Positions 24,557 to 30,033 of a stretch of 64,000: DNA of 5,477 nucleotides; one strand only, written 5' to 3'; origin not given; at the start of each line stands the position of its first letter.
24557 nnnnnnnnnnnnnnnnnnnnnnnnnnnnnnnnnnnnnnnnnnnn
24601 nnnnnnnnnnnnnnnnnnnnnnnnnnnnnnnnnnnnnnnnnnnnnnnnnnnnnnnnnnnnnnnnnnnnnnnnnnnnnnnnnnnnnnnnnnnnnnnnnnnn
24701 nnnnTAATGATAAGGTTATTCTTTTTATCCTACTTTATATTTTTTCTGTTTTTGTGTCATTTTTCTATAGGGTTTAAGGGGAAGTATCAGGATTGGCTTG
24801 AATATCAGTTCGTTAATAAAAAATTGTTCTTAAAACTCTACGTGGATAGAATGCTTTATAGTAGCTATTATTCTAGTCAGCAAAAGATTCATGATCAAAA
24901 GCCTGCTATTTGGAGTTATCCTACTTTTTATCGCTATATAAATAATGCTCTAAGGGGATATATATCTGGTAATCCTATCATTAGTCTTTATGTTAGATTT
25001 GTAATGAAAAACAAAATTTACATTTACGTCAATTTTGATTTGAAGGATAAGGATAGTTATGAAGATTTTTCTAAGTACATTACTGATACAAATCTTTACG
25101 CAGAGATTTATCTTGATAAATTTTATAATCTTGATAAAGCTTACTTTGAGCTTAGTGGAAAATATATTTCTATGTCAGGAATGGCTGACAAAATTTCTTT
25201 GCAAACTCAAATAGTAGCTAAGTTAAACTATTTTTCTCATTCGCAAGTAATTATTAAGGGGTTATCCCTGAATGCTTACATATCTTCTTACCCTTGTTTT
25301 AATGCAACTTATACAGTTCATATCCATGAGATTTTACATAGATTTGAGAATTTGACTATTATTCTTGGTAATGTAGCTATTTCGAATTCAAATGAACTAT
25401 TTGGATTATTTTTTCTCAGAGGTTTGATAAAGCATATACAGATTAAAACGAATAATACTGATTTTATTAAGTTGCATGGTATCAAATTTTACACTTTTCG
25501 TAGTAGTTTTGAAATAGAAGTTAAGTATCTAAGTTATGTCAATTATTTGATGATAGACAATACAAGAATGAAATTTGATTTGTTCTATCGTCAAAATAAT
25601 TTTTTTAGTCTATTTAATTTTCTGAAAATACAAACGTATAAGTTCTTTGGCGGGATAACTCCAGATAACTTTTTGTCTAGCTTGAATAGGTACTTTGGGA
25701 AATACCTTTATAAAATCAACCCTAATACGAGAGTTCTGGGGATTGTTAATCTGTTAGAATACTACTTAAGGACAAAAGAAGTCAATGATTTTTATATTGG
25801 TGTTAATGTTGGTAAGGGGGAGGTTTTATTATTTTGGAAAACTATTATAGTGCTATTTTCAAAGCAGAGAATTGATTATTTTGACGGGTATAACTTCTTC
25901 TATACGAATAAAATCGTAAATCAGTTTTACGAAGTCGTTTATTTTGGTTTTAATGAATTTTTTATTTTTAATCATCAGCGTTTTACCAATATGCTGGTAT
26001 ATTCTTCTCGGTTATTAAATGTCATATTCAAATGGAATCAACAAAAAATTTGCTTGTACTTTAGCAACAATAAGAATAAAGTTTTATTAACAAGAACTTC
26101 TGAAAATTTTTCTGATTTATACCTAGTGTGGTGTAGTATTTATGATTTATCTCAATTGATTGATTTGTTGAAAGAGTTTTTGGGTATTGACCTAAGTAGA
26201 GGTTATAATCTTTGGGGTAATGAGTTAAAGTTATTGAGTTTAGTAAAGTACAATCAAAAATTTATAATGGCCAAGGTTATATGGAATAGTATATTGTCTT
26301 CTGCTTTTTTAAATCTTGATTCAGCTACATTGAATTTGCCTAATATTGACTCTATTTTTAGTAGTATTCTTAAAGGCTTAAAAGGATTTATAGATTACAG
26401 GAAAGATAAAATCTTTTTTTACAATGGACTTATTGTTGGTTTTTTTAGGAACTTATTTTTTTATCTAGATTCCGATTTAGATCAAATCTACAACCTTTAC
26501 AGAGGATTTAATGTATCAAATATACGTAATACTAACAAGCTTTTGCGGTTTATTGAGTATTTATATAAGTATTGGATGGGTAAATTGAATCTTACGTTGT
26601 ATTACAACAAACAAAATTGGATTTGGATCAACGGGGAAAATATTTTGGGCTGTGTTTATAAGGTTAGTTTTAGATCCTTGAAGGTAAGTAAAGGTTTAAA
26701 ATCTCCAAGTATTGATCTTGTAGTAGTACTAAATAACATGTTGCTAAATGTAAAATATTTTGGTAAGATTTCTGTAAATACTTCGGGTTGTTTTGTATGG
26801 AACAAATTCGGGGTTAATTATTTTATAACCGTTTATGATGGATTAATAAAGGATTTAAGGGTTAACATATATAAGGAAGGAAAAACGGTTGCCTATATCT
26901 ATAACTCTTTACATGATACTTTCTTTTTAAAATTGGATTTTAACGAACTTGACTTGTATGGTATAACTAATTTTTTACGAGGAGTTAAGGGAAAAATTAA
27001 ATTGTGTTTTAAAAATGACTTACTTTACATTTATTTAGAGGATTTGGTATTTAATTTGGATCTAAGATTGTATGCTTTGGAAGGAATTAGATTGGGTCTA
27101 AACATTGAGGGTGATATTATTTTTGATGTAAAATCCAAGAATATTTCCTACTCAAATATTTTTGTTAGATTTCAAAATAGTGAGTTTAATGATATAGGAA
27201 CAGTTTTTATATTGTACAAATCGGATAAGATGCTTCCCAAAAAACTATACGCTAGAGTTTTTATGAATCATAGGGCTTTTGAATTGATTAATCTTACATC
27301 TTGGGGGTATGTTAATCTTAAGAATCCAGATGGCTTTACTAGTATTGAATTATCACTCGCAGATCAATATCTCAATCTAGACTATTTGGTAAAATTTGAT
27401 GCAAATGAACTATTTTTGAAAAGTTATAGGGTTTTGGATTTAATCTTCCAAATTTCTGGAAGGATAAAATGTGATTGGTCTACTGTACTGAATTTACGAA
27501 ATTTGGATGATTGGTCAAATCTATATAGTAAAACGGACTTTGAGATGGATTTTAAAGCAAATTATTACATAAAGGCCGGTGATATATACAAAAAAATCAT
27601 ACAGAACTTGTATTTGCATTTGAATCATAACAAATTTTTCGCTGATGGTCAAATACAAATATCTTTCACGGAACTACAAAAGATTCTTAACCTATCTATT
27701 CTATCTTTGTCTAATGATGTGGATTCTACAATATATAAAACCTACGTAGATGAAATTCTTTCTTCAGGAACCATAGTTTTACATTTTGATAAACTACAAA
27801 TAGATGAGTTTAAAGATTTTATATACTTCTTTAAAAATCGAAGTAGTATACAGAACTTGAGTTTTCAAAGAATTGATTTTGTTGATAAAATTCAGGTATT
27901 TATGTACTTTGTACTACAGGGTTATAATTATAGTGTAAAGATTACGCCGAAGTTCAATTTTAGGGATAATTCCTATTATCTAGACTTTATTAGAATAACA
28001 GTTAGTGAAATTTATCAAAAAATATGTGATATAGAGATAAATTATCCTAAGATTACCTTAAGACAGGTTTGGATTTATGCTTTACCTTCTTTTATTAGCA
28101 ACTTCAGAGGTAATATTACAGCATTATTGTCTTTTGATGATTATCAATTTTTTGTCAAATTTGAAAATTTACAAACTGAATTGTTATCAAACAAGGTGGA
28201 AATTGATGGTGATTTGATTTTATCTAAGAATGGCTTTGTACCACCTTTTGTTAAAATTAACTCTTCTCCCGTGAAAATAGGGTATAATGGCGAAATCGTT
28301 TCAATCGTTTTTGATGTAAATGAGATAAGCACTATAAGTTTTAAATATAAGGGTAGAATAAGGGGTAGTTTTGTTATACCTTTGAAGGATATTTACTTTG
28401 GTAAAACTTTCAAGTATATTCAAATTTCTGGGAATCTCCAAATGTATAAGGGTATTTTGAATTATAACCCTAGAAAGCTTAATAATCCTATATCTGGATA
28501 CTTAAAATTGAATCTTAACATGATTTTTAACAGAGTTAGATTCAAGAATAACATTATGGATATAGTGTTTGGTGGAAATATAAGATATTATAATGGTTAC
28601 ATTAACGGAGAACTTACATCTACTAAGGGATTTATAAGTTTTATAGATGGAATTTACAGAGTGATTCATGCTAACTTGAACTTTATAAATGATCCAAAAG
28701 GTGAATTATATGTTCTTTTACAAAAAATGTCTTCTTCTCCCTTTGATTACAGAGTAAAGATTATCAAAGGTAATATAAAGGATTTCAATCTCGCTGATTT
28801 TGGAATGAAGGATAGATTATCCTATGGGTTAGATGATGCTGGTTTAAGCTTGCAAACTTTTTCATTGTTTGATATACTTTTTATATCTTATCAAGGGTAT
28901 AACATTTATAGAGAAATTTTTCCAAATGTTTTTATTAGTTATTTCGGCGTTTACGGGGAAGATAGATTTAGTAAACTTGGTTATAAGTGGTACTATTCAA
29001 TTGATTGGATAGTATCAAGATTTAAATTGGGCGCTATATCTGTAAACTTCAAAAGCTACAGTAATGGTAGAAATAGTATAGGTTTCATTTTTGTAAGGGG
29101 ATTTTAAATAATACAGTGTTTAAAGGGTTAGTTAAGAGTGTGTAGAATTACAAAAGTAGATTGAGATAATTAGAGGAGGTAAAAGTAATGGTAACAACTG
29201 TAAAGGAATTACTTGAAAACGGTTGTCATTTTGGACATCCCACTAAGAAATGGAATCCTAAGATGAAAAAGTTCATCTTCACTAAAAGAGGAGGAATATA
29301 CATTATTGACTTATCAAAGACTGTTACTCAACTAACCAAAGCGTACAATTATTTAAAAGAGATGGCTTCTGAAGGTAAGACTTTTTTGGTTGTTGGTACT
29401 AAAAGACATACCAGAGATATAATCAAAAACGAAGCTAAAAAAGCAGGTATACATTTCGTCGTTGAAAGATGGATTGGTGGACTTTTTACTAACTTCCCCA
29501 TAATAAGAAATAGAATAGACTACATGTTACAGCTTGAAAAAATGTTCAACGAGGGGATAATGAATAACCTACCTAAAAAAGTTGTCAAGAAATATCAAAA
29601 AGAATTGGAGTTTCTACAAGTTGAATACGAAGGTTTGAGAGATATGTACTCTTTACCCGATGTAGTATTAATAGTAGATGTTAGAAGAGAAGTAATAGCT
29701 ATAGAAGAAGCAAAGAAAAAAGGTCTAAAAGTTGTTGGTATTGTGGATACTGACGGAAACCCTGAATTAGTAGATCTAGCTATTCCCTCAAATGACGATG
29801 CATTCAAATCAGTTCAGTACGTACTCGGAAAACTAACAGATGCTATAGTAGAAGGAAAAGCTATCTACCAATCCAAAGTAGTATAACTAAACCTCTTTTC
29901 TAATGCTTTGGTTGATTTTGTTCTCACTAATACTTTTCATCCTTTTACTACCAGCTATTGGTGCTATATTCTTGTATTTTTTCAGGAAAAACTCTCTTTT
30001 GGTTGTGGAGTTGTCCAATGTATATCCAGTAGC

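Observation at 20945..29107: Tightly coupled six-gene operon of mostly uncharacterised proteins ending in a 1466-aa TamB-like giant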

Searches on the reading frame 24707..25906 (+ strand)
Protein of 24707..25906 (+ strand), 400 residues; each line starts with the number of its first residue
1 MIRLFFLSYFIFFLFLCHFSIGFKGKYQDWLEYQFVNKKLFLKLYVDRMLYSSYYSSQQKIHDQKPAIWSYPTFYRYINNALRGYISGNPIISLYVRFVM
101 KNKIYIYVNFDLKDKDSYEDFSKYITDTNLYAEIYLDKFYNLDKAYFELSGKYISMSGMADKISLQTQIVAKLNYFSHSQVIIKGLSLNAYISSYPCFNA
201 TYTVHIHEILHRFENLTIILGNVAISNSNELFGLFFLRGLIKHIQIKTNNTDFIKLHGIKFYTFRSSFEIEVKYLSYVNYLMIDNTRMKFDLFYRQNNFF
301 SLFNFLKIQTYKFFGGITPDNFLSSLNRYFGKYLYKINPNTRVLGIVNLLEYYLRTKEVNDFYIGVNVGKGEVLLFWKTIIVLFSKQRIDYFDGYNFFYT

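Call 25: search_protein_families(library=pfam, proteins=[window:24707-25906:+], max_evalue=10)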
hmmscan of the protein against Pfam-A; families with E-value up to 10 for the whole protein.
window:24707-25906:+ (400 aa): 1 family
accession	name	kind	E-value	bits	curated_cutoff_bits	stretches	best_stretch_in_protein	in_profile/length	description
PF24920.1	C2_TCB1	-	0.097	12.8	27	1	31-64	14-47/125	Tricalbin-1-like, C2 domain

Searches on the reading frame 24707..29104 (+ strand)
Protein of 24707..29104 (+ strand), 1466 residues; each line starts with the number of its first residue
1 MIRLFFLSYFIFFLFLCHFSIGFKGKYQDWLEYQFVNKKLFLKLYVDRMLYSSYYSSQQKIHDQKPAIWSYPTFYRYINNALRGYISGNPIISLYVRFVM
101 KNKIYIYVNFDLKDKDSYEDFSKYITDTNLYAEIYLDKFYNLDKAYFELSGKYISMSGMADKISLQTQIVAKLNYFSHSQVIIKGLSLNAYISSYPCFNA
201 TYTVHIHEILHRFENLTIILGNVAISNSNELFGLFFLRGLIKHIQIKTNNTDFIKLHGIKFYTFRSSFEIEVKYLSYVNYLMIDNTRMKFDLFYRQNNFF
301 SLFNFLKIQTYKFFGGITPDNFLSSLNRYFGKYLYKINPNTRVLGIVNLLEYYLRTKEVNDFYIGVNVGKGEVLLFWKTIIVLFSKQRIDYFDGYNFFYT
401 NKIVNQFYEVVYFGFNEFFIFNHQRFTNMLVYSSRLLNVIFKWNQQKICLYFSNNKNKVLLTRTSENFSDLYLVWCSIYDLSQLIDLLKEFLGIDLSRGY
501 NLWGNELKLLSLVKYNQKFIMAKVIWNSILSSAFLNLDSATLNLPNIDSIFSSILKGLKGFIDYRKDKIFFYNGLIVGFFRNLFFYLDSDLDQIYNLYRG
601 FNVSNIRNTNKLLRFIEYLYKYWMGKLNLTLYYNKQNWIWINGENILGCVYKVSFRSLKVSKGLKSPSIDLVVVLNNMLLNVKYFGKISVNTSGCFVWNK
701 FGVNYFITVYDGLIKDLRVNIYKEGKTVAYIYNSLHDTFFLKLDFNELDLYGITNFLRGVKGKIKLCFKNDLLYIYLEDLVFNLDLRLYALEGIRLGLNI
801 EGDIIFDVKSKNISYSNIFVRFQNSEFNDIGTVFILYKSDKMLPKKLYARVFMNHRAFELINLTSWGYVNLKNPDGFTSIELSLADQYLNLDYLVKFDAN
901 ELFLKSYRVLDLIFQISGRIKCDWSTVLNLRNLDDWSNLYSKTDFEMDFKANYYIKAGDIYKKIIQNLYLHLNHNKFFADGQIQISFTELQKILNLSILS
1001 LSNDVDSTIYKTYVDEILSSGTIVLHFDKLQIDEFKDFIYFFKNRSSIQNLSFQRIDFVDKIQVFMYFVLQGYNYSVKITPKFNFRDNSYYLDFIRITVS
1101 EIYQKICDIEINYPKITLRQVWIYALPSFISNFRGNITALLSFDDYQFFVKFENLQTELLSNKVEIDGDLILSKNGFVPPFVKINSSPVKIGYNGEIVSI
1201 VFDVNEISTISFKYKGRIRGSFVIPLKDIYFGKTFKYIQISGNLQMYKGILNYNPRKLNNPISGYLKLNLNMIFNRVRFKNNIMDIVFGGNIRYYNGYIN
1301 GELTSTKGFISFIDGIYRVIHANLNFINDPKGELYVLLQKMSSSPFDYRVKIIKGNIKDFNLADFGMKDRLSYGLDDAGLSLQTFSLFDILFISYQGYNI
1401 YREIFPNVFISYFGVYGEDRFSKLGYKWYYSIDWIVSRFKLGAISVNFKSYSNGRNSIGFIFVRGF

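Call 4: search_protein_families(library=pfam, proteins=[window:24707-29104:+], max_evalue=0.01)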
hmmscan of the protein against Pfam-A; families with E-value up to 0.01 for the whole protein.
window:24707-29104:+ (1466 aa): 0 families

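Call 5: search_protein_families(library=ncbifam, proteins=[window:24707-29104:+], max_evalue=0.01)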
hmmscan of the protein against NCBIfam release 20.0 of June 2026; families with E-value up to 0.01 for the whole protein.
window:24707-29104:+ (1466 aa): 0 families

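Call 39: find_homologous_proteins(query=window:24707-29104:+, region=1000-1466, max_evalue=0.01)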
Query window:24707-29104:+, residues 1000-1466 (467 aa): 3 proteins with E <= 0.01 among 5303 candidates.
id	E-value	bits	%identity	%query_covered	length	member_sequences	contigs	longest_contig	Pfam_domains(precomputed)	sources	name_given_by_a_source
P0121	1.5e-92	329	41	98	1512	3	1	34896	-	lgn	-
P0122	2.3e-82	296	37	98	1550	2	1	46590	-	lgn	-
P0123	8.9e-82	294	37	98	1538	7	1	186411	-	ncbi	-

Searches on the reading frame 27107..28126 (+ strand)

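Call 25: search_protein_families(library=pfam, proteins=[window:27107-28126:+], max_evalue=10)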
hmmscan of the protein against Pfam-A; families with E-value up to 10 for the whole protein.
window:27107-28126:+ (340 aa): 1 family
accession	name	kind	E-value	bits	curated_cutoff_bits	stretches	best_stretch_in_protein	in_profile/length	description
PF25639.1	DUF7943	-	0.065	13.5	27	1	277-302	16-41/123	Domain of unknown function (DUF7943)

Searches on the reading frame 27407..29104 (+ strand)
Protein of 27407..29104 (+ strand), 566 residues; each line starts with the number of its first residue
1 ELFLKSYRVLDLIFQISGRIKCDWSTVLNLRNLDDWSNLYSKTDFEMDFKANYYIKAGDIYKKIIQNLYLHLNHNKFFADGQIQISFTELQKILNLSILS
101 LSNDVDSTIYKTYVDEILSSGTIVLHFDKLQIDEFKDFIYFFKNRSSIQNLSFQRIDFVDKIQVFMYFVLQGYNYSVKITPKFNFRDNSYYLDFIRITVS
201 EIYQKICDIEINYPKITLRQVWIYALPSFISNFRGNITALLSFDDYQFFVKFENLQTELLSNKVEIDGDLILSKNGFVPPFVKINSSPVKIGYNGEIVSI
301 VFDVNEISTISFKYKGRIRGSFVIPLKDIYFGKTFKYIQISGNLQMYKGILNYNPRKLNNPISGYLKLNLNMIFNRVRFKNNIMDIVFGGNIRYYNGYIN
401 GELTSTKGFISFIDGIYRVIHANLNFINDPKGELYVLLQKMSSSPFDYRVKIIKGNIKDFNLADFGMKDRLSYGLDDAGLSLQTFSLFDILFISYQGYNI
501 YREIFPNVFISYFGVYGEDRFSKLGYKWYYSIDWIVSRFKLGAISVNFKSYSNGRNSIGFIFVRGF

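Call 57: predict_structure(alignment_id=A1)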
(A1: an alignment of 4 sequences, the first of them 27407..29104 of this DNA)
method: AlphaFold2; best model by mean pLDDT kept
length: 566 residues; sequences in the alignment: 4
mean_pLDDT: 49.3   pTM: 0.36
mean pLDDT of the five models: 49.3, 42.5, 42.1, 40.3, 30.1
residues with pLDDT >= 90: 0; 70-90: 101; 50-70: 188; < 50: 277
segments of 3 or more residues with pLDDT < 50: 1-9, 56-61, 93-110, 142-157, 188-190, 203-208, 212-232, 239-247, 328-336, 355-364, 382-384, 406-566
pLDDT, mean of each block of 10 residues (from residue 1): 40 61 57 56 68 51 65 74 65 45 43 57 70 63 45 47 64 60 54 58 49 36 32 50 45 67 75 64 80 73 77 78 65 49 83 49 56 74 57 58 46 24 25 24 24 25 28 23 25 24 24 24 24 31 24 25 23
secondary structure, 60 per line:
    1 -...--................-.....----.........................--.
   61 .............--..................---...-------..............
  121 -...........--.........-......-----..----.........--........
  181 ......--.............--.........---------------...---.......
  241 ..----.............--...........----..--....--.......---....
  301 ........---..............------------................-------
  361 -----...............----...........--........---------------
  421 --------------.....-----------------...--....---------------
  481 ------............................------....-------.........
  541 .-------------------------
elements in order: E2-4 E7-22 H24-28 H33-42 E43-57 E60-73 E76-86 H87-93 H107-120 E122-132 H135-143 H145-150 E162-170 E173-186 E189-201 E204-212 E234-242 E247-259 E262-272 E281-284 E287-293 E297-308 E312-325 E338-353 E366-380 E385-395 E398-405 H435-439 H462-465 H487-514 H521-524 H532-541

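Call 61: fold_search(model_id=the predicted structure, library=pdb)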
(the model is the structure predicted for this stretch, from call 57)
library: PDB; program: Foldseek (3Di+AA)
matches with E <= 10: 272; with E <= 0.001: 0
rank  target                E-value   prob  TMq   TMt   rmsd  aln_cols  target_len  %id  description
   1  9g41_A                1.7e-02  0.13  0.11  0.05  25.9       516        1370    8  Mouse Teneurin2 dimer variant A0B1 (released 2026-01-21)
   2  9xdc_B                1.8e-02  0.93  0.16  0.24  12.0       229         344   10  TamAB hybrid barrel state (released 2026-01-28)
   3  5gm6_F                2.7e-02  0.10  0.09  0.05  24.2       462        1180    9  Cryo-EM structure of the activated spliceosome (Bact complex) at 3.5 angstrom resolution (released 2016-09-21)
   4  3om7_A                4.2e-02  0.14  0.11  0.12  21.9       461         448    9  Crystal structure of B. megaterium levansucrase mutant Y247W (released 2011-03-23)
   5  9a36_MODEL_1_A        4.6e-02  0.11  0.10  0.09  23.8       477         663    7  Model of E. coli CirA by in-cell photo-crosslinking MS and deep learning (released 2023-02-24)
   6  7phw_D                6.6e-02  0.08  0.07  0.11  25.6       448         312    6  PfCyRPA bound to monoclonal antibody Cy.004 Fab fragment (released 2022-02-09)
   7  7pge                  1.2e-01  0.11  0.09  0.17  23.0       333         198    8  copper transporter PcoB (released 2022-07-06)
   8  3qef_B                1.2e-01  0.08  0.07  0.12  21.4       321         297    6  The structure and function of an arabinan-specific alpha-1,2-arabinofuranosidase identified from screening the activit (released 2011-02-16)
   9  6ske_A                1.3e-01  0.06  0.10  0.04  26.7       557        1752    7  Teneurin 2 in complex with Latrophilin 2 Lec domain (released 2020-02-12)
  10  2h3x_A                1.4e-01  0.13  0.09  0.12  14.5       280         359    8  Crystal Structure of an Electron Transfer Complex Between Aromatic Amine Dehydrogenase and Azurin from Alcaligenes Fae (released 2006-11-21)
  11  2j56_H                1.5e-01  0.25  0.12  0.15  13.9       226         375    9  X-ray reduced Paraccocus denitrificans methylamine dehydrogenase N- semiquinone in complex with amicyanin. (released 2007-01-23)
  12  7e7r_A                1.6e-01  0.08  0.07  0.14  23.8       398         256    4  Crystal structure of RSL mutant in complex with Ligand (released 2021-04-14)
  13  3qed_B                1.7e-01  0.08  0.08  0.12  23.3       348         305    8  The structure and function of an arabinan-specific alpha-1,2-arabinofuranosidase identified from screening the activit (released 2011-02-16)
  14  7mq8_LL               1.7e-01  0.04  0.08  0.09  24.6       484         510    6  Cryo-EM structure of the human SSU processome, state pre-A1 (released 2021-09-22)
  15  2gc4_A                1.8e-01  0.18  0.11  0.14  16.7       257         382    9  Structural comparison of the oxidized ternary electron transfer complex of methylamine dehydrogenase, amicyanin and cy (released 2006-11-28)
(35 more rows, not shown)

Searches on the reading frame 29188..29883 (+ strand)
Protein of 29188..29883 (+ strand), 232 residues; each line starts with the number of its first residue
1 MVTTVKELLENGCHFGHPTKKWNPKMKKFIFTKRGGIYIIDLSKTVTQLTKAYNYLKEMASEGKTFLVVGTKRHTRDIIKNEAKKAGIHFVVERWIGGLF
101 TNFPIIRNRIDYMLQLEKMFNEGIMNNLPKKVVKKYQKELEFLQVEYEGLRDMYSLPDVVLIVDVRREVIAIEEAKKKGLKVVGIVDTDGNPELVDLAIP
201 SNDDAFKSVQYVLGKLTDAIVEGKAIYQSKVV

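Call 6: search_protein_families(library=pfam, proteins=[window:29188-29883:+], max_evalue=0.001)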
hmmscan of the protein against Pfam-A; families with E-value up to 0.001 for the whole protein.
window:29188-29883:+ (232 aa): 1 family
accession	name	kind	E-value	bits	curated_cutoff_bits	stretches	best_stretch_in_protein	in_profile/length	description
PF00318.25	Ribosomal_S2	-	8.7e-78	260.9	26.1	1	8-223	1-216/216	Ribosomal protein S2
